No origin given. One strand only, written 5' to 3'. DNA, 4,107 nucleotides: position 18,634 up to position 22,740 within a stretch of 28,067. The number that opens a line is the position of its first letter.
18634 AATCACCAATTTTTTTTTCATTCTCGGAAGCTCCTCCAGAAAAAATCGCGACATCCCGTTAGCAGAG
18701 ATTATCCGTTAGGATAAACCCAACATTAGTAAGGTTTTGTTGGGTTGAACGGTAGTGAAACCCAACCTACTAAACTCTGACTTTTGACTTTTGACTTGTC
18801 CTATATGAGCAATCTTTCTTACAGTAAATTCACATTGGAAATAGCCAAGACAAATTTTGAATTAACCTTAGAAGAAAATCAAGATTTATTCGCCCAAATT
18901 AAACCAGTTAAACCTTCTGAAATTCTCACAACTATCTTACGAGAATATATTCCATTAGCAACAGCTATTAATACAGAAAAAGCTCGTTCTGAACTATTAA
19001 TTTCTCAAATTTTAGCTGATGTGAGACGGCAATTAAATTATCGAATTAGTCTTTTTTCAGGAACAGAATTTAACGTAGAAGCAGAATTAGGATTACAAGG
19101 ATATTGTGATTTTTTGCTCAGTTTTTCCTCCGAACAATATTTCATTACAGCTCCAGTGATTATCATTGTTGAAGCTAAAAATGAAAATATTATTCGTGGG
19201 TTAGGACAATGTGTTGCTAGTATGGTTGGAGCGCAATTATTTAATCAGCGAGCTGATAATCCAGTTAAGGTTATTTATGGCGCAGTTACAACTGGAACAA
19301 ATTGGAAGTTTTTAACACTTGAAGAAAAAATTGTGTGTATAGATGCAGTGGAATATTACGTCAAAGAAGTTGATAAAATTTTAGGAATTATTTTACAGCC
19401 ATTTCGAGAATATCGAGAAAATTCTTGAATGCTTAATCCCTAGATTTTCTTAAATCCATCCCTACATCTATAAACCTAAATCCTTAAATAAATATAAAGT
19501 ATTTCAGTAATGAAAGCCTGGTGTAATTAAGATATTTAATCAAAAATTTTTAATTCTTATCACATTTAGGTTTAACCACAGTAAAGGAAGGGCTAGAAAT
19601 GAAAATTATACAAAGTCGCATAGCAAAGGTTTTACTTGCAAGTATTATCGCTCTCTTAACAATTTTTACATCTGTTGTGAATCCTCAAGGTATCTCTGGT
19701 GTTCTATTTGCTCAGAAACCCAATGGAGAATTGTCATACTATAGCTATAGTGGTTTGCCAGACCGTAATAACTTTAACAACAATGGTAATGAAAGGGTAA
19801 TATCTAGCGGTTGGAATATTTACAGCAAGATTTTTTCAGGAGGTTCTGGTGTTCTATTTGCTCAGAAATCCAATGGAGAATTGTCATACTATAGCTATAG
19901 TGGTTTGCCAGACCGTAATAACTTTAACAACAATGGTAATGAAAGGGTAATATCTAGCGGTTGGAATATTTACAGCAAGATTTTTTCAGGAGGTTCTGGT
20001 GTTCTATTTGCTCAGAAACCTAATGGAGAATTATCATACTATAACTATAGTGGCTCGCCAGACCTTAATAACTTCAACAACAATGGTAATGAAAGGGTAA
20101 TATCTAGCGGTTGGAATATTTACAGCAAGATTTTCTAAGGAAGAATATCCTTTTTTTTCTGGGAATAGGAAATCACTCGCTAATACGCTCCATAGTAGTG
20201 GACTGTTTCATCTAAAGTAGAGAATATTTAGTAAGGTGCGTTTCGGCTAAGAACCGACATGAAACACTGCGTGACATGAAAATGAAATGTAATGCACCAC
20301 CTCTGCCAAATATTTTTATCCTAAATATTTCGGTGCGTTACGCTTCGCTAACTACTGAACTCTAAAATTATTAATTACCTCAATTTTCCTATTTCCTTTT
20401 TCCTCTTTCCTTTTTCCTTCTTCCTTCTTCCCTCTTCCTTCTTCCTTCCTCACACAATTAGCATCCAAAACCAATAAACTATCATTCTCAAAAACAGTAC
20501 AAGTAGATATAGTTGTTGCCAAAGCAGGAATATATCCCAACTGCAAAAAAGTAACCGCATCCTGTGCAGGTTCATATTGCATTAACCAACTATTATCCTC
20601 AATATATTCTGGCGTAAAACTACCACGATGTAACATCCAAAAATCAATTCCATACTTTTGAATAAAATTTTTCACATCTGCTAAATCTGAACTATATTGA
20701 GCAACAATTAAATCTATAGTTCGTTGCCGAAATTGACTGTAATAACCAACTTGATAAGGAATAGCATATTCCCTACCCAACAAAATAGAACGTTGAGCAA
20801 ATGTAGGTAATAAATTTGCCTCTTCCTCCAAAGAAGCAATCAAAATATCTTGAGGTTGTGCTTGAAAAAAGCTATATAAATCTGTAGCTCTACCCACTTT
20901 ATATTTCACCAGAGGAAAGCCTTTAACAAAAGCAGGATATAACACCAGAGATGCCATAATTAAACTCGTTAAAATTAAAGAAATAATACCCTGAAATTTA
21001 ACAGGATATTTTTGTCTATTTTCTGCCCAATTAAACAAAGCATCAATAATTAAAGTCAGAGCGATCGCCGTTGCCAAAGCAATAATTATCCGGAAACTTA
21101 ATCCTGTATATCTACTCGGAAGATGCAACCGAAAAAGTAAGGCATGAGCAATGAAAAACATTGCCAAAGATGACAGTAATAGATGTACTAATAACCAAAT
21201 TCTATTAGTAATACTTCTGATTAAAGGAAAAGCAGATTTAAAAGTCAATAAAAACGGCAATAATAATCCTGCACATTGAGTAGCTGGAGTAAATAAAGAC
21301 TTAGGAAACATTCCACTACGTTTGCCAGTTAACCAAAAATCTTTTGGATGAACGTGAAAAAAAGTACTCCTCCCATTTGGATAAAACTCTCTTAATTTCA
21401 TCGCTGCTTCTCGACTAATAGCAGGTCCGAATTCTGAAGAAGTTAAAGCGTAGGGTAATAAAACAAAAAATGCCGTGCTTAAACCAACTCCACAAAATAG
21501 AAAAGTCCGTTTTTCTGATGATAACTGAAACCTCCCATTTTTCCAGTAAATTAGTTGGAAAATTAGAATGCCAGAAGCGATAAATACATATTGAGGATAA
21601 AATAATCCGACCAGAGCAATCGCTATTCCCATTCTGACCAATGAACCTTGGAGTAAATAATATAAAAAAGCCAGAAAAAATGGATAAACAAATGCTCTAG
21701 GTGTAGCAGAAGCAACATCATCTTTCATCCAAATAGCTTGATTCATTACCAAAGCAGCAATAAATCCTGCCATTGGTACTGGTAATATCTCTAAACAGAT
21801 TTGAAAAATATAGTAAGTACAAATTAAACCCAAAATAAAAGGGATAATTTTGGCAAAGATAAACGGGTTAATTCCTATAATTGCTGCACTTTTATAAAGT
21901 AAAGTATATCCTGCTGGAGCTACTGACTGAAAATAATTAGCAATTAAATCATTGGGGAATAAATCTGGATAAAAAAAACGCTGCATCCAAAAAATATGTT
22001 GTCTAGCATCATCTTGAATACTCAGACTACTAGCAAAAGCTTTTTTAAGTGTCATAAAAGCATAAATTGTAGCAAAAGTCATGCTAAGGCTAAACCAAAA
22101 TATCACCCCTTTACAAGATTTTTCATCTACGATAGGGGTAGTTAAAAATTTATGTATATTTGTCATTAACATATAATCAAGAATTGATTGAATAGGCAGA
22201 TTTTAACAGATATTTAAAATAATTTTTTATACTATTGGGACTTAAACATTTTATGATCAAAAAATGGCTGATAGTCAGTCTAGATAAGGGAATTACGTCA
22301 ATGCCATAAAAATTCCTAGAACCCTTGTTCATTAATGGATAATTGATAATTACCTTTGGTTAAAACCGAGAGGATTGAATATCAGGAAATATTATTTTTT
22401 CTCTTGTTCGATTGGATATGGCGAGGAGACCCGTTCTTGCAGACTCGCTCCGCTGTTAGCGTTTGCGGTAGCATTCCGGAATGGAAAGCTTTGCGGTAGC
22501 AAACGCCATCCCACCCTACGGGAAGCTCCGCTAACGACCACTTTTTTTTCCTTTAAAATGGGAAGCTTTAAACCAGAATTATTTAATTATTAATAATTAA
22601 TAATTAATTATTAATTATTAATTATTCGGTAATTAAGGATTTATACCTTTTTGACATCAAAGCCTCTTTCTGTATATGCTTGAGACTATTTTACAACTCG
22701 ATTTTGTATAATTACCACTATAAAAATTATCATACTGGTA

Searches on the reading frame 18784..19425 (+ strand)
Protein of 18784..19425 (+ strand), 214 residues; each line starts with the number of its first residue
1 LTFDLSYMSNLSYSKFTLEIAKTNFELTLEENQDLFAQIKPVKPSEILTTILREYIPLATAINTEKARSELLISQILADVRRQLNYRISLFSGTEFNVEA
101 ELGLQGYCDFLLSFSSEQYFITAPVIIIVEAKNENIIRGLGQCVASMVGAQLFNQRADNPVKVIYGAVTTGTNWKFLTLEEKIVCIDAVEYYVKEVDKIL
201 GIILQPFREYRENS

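Call 3: search_protein_families(library=pfam, proteins=[window:18784-19425:+], max_evalue=1)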
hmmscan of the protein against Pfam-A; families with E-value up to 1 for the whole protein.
window:18784-19425:+ (214 aa): 1 family
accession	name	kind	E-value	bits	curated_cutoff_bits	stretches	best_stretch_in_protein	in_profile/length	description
PF21178.2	Itf52_C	-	0.1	12.7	27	1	188-204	19-35/51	Intraflagellar transport protein 52, C-terminal domain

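Call 4: search_protein_families(library=ncbifam, proteins=[window:18784-19425:+], max_evalue=1)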
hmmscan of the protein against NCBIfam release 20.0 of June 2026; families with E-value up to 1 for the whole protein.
window:18784-19425:+ (214 aa): 0 families

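Call 5: search_protein_families(library=padloc, proteins=[window:18784-19425:+], max_evalue=1)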
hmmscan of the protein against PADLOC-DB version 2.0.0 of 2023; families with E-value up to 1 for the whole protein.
window:18784-19425:+ (214 aa): 1 family
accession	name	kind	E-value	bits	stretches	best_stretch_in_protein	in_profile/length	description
PDLC01472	PD_DExK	-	2.6e-49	164.8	1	64-210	2-143/146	"CAS-I,CAS-II,CAS-III,CAS-IV,CAS-V,CAS-VI; associated"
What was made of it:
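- The PD-(D/E)xK protein hits a PADLOC defence-associated model at 165 bits (call 5).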

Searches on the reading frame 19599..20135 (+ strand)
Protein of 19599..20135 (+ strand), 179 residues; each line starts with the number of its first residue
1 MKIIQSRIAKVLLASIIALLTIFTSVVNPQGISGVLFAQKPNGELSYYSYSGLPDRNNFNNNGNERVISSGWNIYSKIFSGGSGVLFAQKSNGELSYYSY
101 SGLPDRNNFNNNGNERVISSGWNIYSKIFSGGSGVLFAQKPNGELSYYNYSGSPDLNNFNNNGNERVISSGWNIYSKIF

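Call 3: search_protein_families(library=pfam, proteins=[window:19599-20135:+], max_evalue=1)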
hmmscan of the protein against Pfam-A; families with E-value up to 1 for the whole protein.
window:19599-20135:+ (179 aa): 7 families
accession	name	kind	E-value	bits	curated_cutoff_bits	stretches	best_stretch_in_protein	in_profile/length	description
PF14517.12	Tachylectin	-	1.5e-17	64.5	29.8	2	33-101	140-205/230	Tachylectin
PF08771.16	FRB_dom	-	9.2e-05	23.1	24.7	0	57-80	72-95/99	FKBP12-rapamycin binding domain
PF25218.1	TseH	-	0.00061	20.2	27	0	14-50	19-55/167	Type VI secretion system effector TseH-like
PF21873.2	Thioredoxin_17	-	0.014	16.2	24.8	0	93-109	51-67/80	Thioredoxin-like domain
PF14146.11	DUF4305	-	0.015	15.7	27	0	66-80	9-23/37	Domain of unknown function (DUF4305)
PF12218.14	End_N_terminal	-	0.023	14.8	26.3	0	89-112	24-47/67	N terminal extension of bacteriophage endosialidase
PF23358.1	OST48_MD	-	0.11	12.9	27.9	0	58-85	107-134/145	OST48 middle domain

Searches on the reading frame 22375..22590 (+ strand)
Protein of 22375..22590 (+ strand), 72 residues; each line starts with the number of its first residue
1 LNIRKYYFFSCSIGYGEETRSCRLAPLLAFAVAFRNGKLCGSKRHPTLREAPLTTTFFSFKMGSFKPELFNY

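Call 56: search_protein_families(library=pfam, proteins=[window:22375-22590:+], max_evalue=0.001)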
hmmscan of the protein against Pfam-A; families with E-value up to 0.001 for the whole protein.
window:22375-22590:+ (72 aa): 0 families
